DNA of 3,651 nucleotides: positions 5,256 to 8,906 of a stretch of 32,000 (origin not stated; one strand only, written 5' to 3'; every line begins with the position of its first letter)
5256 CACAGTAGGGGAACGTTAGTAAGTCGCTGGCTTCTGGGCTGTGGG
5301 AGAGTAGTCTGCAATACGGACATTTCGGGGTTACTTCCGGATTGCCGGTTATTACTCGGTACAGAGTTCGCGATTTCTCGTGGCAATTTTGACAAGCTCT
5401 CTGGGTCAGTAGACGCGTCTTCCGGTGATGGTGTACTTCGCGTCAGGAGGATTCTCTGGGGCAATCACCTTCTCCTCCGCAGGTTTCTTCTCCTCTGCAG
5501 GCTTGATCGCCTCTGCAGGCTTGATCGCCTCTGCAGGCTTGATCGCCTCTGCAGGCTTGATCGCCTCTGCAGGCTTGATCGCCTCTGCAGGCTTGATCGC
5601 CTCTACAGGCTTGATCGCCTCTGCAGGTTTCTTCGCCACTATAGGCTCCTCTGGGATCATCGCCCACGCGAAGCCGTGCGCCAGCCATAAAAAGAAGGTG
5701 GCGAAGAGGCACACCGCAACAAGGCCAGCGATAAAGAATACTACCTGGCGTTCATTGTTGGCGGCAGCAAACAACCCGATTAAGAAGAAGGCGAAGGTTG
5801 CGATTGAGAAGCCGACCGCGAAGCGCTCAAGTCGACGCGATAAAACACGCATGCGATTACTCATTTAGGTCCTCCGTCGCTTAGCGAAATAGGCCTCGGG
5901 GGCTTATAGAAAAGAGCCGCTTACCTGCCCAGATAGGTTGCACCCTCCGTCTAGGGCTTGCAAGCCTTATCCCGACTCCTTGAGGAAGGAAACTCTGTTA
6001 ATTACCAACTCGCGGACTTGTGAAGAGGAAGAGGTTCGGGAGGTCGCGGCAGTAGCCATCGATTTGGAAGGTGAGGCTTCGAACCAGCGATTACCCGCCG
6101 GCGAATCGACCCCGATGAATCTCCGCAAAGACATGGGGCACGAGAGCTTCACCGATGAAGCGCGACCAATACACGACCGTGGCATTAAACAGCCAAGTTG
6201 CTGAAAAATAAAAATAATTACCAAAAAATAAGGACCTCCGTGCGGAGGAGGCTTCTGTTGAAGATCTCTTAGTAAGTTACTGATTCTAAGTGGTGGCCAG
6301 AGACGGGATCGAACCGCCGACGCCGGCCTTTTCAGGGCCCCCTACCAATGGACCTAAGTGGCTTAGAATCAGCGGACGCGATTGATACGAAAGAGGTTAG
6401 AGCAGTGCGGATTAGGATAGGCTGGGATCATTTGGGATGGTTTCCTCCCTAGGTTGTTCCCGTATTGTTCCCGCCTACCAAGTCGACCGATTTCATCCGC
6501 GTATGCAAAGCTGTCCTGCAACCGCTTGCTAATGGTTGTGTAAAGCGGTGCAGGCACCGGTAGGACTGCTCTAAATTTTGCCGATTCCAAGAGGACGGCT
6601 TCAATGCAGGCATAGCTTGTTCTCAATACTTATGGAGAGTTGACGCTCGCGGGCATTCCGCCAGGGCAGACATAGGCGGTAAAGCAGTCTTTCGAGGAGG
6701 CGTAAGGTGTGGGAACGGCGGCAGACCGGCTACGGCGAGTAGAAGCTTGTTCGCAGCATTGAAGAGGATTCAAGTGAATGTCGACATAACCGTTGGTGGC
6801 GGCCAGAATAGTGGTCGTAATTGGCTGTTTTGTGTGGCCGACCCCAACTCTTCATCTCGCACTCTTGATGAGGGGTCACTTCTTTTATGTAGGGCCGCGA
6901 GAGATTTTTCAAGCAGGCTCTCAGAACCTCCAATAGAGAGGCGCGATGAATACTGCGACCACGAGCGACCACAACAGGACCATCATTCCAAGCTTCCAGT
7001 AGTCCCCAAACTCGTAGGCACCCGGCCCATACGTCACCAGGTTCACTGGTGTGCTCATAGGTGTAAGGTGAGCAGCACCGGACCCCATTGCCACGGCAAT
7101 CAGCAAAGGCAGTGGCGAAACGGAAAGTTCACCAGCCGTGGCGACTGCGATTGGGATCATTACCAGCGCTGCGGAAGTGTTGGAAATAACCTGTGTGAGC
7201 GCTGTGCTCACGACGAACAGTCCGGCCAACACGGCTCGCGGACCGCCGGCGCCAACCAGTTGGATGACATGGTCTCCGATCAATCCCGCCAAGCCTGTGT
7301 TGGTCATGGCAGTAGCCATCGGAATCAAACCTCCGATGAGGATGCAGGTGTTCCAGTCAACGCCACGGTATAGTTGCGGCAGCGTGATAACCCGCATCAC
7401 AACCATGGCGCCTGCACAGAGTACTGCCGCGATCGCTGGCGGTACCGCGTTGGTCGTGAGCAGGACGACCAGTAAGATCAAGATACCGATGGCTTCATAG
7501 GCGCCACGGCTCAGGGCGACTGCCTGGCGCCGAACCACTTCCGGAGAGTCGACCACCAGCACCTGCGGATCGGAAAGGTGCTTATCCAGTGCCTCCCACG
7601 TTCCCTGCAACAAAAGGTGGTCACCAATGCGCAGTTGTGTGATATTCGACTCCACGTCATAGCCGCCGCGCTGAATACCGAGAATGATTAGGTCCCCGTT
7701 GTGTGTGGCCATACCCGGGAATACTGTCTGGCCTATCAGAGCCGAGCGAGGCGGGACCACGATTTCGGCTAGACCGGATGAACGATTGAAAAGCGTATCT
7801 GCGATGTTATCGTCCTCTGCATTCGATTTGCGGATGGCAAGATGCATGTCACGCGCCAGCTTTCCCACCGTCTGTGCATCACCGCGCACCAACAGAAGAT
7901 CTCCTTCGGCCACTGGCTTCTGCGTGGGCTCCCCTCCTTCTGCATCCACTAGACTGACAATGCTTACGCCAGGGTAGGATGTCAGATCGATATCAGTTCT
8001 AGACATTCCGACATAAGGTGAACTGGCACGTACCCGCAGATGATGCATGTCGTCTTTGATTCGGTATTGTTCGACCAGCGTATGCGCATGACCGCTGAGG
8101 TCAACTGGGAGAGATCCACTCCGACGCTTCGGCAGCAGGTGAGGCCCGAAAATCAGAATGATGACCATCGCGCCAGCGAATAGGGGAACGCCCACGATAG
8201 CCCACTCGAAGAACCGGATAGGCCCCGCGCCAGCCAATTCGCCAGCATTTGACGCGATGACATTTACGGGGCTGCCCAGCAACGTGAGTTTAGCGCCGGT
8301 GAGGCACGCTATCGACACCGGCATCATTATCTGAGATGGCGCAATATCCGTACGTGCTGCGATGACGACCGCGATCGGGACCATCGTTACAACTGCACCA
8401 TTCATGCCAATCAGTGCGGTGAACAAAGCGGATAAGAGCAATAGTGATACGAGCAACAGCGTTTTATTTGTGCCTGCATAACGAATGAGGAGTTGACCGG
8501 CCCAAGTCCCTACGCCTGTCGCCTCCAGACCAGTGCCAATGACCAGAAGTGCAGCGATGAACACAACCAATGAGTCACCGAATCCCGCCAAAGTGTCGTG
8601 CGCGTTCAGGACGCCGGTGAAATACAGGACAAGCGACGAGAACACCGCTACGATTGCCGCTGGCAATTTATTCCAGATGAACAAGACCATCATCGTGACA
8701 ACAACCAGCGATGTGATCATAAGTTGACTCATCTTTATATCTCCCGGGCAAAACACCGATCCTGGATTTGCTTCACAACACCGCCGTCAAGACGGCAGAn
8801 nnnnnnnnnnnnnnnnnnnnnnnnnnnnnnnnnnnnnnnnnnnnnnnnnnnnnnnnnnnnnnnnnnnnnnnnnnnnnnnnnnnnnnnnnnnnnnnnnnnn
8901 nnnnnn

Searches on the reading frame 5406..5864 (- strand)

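Call 7: search_protein_families(library=pfam, proteins=[window:5406-5864:-], max_evalue=0.01)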
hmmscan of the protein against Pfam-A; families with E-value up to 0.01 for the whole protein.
window:5406-5864:- (152 aa): 1 family
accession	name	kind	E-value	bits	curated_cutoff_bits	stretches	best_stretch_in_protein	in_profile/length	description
PF10011.15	DUF2254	-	8.5e-06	25.2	28.8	1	8-68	87-150/368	Predicted membrane protein (DUF2254)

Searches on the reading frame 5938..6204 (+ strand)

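Call 7: search_protein_families(library=pfam, proteins=[window:5938-6204:+], max_evalue=0.01)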
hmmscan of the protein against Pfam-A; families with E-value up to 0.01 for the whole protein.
window:5938-6204:+ (88 aa): 1 family
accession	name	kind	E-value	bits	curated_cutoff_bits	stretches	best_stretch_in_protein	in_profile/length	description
PF18286.6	T3SS_ExsE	-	0.0042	17.4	27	1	39-63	20-44/46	Type III secretion system ExsE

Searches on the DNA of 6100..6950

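Call 74: search_rna_families(source=window, start=6100, end=6950, threshold=evalue, max_evalue=1)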
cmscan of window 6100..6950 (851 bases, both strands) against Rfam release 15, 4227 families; matches with E-value up to 1: 1.
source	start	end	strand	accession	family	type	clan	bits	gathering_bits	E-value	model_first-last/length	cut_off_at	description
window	6571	6691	-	RF02168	PVT1_5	Gene; lncRNA;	-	20.3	60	0.8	1-133/133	no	Pvt1 oncogene conserved region 5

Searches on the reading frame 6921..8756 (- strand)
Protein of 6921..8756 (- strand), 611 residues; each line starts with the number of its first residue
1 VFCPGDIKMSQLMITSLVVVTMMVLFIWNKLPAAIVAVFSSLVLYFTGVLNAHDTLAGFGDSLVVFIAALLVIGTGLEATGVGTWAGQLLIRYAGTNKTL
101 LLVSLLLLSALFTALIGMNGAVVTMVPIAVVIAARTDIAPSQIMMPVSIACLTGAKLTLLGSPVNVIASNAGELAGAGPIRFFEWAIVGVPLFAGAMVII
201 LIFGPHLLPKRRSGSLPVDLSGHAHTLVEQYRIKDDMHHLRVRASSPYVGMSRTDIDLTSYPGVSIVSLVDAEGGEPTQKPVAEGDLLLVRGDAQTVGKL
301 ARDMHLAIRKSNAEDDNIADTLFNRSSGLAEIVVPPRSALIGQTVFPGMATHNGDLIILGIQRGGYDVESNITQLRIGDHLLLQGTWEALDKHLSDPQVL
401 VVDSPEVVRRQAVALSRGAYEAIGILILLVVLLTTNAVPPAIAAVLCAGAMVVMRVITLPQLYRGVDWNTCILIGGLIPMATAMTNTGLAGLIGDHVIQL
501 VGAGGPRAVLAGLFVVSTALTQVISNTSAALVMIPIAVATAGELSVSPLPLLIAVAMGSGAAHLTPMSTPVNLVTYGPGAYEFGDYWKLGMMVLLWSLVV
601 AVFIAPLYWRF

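Call 7: search_protein_families(library=pfam, proteins=[window:6921-8756:-], max_evalue=0.01)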
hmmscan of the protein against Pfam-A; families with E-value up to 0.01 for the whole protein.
window:6921-8756:- (611 aa): 3 families
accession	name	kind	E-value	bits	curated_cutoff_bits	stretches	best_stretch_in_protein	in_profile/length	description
PF03600.22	CitMHS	-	7.9e-90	301.8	31.9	2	23-545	1-322/336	Citrate transporter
PF00939.25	Na_sulph_symp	-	1.7e-22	80.5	27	2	424-610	274-467/472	Sodium:sulfate symporter transmembrane region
PF02080.26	TrkA_C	-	2.8e-09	37.2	27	1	329-392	1-65/71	TrkA-C domain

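Call 63: search_protein_families(library=ncbifam, proteins=[window:6921-8756:-], max_evalue=0.00001)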
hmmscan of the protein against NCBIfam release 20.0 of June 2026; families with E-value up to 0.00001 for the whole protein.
window:6921-8756:- (611 aa): 1 family
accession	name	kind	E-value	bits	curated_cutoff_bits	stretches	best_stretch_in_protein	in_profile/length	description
TIGR00785.1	dass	subfamily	7e-37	127.2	198.6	2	424-609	253-444/444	DASS family sodium-coupled anion symporter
